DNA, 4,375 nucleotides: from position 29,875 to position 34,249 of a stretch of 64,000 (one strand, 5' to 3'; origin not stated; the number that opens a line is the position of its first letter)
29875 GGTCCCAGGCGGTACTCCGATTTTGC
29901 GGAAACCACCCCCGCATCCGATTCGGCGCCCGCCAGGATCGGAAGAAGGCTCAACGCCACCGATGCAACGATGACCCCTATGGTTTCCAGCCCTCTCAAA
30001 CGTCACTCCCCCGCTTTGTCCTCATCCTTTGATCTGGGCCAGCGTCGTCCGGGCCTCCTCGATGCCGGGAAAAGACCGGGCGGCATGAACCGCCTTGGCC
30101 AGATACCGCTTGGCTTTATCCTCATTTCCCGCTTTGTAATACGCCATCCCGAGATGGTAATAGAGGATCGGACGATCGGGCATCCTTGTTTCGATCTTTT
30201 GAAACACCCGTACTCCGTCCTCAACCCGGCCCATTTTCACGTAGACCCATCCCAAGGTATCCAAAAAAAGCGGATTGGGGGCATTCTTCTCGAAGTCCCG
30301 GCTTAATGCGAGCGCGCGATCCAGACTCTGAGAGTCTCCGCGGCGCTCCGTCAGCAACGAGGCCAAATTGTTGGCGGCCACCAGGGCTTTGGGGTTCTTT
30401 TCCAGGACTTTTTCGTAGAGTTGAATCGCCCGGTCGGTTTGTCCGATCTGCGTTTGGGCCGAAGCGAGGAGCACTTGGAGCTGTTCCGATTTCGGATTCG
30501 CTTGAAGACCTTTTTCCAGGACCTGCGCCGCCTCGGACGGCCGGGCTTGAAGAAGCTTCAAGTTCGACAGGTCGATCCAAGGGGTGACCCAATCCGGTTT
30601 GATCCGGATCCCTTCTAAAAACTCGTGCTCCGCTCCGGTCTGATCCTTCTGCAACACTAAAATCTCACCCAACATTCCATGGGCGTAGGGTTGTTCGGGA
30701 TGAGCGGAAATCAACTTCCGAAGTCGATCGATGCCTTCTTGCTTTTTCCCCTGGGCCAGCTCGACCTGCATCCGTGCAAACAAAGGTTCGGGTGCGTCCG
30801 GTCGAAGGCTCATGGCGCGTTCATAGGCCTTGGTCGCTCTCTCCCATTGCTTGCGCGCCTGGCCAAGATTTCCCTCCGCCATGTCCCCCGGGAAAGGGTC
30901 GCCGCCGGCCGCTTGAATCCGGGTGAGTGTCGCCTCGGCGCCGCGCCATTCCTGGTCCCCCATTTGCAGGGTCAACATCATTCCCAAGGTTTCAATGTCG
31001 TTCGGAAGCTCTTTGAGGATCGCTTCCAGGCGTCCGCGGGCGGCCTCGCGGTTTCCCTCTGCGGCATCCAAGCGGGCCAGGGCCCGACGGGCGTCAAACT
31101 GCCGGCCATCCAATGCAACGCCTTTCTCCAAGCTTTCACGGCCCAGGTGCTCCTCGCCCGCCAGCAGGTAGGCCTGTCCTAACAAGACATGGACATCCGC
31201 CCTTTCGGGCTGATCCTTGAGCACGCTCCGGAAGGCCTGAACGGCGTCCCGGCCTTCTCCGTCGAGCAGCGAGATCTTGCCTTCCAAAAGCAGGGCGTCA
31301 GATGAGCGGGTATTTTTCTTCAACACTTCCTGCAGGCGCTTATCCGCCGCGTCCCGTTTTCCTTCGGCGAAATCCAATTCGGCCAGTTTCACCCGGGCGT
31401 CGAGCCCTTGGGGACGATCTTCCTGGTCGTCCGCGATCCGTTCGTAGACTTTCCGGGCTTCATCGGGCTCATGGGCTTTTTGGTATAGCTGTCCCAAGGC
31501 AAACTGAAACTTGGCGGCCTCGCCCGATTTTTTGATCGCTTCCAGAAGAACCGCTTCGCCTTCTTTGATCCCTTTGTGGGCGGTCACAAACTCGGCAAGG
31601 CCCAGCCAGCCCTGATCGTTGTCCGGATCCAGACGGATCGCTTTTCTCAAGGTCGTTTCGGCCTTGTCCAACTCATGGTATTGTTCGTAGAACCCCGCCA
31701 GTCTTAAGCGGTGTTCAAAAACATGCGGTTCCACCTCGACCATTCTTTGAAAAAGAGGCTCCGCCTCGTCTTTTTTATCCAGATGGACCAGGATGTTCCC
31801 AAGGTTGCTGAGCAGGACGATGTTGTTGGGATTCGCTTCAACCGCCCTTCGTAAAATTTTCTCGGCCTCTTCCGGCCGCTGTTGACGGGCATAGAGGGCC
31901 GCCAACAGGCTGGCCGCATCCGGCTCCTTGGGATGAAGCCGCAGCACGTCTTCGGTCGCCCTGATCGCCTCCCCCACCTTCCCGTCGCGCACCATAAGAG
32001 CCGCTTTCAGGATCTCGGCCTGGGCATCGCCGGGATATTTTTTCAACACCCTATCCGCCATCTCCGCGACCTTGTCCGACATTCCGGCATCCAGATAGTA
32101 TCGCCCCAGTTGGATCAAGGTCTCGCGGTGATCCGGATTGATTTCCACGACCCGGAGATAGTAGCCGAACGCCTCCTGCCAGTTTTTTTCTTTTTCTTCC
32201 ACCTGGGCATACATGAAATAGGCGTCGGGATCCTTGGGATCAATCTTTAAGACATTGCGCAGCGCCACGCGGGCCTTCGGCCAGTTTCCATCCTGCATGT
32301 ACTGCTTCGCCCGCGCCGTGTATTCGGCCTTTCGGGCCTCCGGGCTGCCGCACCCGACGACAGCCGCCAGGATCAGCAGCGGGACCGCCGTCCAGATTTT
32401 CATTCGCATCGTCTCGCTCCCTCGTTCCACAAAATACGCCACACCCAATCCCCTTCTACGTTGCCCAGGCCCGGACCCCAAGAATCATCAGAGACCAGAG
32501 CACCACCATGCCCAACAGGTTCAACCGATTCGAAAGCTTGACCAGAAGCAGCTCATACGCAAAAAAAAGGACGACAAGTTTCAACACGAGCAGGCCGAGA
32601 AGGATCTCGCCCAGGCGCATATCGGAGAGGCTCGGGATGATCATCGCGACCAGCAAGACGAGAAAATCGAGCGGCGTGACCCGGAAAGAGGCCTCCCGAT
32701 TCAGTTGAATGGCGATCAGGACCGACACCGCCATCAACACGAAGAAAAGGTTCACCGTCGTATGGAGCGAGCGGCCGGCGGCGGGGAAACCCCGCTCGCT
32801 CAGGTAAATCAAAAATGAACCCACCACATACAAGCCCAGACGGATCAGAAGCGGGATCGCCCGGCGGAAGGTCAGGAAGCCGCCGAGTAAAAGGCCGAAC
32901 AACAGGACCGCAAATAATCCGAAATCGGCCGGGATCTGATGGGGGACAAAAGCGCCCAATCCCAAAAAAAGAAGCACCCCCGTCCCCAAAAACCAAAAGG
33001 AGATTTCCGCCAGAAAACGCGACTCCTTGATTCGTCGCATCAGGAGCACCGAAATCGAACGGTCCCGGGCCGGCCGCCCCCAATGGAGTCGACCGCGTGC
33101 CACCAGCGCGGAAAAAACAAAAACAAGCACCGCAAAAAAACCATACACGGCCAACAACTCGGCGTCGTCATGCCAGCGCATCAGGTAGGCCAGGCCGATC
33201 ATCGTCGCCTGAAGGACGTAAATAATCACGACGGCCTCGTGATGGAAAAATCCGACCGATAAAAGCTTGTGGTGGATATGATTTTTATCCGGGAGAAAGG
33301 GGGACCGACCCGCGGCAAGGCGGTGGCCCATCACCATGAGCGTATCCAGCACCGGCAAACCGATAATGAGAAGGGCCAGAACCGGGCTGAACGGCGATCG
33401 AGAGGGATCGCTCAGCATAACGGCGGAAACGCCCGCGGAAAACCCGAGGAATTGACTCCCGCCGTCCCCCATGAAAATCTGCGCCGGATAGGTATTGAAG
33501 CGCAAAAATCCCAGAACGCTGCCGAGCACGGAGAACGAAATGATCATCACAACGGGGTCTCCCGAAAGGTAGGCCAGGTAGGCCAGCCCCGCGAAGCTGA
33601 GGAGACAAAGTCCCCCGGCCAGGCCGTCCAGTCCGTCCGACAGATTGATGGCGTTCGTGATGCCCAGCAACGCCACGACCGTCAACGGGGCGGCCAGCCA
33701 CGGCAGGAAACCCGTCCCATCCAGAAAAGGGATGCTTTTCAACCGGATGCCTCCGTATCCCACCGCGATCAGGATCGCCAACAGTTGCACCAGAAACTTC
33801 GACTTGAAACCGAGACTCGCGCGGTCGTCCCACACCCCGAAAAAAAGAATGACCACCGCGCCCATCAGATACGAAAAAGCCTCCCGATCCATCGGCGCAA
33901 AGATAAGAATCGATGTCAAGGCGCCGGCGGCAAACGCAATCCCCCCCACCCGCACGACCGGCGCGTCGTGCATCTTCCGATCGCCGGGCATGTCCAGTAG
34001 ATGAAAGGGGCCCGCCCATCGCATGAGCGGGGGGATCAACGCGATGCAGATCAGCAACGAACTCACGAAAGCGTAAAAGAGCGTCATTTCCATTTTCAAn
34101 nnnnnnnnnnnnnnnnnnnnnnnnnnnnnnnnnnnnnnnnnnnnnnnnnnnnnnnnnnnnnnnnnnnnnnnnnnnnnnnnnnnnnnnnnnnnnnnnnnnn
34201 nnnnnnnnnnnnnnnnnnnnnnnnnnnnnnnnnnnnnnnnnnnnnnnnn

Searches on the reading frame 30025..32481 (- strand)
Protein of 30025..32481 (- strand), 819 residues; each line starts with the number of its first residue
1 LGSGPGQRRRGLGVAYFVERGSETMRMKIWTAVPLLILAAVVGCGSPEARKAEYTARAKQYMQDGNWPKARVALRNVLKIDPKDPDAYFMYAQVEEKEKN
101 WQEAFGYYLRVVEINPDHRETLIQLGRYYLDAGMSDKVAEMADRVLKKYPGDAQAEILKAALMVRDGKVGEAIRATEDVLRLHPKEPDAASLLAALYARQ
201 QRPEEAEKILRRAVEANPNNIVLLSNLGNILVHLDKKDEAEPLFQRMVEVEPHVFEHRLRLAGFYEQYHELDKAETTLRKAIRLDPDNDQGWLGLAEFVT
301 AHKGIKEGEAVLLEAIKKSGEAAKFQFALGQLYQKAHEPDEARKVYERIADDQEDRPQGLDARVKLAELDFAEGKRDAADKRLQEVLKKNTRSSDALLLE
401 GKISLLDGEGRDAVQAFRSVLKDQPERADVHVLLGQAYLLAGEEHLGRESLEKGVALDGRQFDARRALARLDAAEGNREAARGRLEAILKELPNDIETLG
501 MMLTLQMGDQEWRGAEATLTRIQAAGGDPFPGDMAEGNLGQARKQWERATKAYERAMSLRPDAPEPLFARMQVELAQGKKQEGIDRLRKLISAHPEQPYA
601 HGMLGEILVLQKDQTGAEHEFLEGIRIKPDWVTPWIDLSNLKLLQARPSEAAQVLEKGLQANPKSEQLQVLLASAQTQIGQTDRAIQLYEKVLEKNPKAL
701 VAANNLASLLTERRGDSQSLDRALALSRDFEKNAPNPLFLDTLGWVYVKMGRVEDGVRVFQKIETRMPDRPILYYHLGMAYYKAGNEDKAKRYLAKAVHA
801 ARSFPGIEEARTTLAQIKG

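Call 42: search_protein_families(library=pfam, proteins=[window:30025-32481:-], max_evalue=0.01)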
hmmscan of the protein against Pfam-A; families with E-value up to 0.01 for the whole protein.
window:30025-32481:- (819 aa): 43 families (the best 25 are shown)
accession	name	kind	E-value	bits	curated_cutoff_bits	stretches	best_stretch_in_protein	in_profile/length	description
PF14559.12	TPR_19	-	2.3e-67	223.7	25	11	165-220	3-58/68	Tetratricopeptide repeat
PF13428.12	TPR_14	-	7e-64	206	23.5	7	53-94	3-44/44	Tetratricopeptide repeat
PF07719.23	TPR_2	-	2.6e-55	180.4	27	4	188-220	2-34/34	Tetratricopeptide repeat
PF13432.12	TPR_16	-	3.2e-53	178.1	32.7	7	56-117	2-63/65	Tetratricopeptide repeat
PF13431.12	TPR_17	-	1.9e-47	156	24.4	2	211-241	3-33/34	Tetratricopeptide repeat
PF00515.34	TPR_1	-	1.2e-39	132.9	27.8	3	191-220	5-34/34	Tetratricopeptide repeat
PF13181.12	TPR_8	-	2.3e-35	118.2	25.7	2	773-798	3-28/34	Tetratricopeptide repeat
PF23914.1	TPR_CcmH_CycH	-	1.2e-34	119.9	42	6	146-250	43-150/158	Cytochrome c-type biogenesis protein H TPR domain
PF13174.12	TPR_6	-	1.8e-34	116.4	26.3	1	670-698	4-32/33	Tetratricopeptide repeat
PF13414.12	TPR_11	-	1.1e-32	111.9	26.8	1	59-89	2-32/42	TPR repeat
PF13424.12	TPR_12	-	1.3e-27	96.2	30.1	4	189-248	5-72/77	Tetratricopeptide repeat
PF12895.13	ANAPC3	-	8e-25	87.4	27.2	2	169-245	5-80/82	Anaphase-promoting complex, cyclosome, subunit 3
PF25062.1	ARM_TT21_N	-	1.7e-21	77.5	40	1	128-317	3-196/222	Tetratricopeptide repeat protein 21 N-terminal ARM repeat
PF13176.12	TPR_7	-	2.6e-18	64.9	27.9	1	671-695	4-28/36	Tetratricopeptide repeat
PF24575.1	TPR_Slam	-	4e-18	66.2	35.2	0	662-715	41-96/104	Surface lipoprotein assembly modifier, N-terminal TPR repeats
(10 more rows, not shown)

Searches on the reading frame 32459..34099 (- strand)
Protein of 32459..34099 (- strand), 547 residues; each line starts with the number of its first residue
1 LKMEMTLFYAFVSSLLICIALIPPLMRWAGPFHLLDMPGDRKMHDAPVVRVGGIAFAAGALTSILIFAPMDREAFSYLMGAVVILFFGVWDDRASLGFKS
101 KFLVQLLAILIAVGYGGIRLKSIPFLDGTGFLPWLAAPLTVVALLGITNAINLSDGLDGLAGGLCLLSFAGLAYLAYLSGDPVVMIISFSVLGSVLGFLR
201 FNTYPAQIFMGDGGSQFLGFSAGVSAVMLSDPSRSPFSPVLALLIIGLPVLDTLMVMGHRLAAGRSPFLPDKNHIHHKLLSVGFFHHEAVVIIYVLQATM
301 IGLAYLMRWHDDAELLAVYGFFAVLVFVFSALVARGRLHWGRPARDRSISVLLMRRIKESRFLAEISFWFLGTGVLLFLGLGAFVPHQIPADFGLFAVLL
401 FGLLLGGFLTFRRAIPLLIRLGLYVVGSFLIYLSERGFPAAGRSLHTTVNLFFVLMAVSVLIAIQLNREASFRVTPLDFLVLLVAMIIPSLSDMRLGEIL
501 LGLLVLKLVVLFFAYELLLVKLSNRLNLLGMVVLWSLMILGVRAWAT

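Call 42: search_protein_families(library=pfam, proteins=[window:32459-34099:-], max_evalue=0.01)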
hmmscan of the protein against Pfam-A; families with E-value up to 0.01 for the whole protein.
window:32459-34099:- (547 aa): 1 family
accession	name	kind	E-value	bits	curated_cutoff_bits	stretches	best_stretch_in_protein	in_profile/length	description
PF00953.26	Glycos_transf_4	-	6.9e-39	133.8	27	1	75-229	2-159/160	Glycosyl transferase family 4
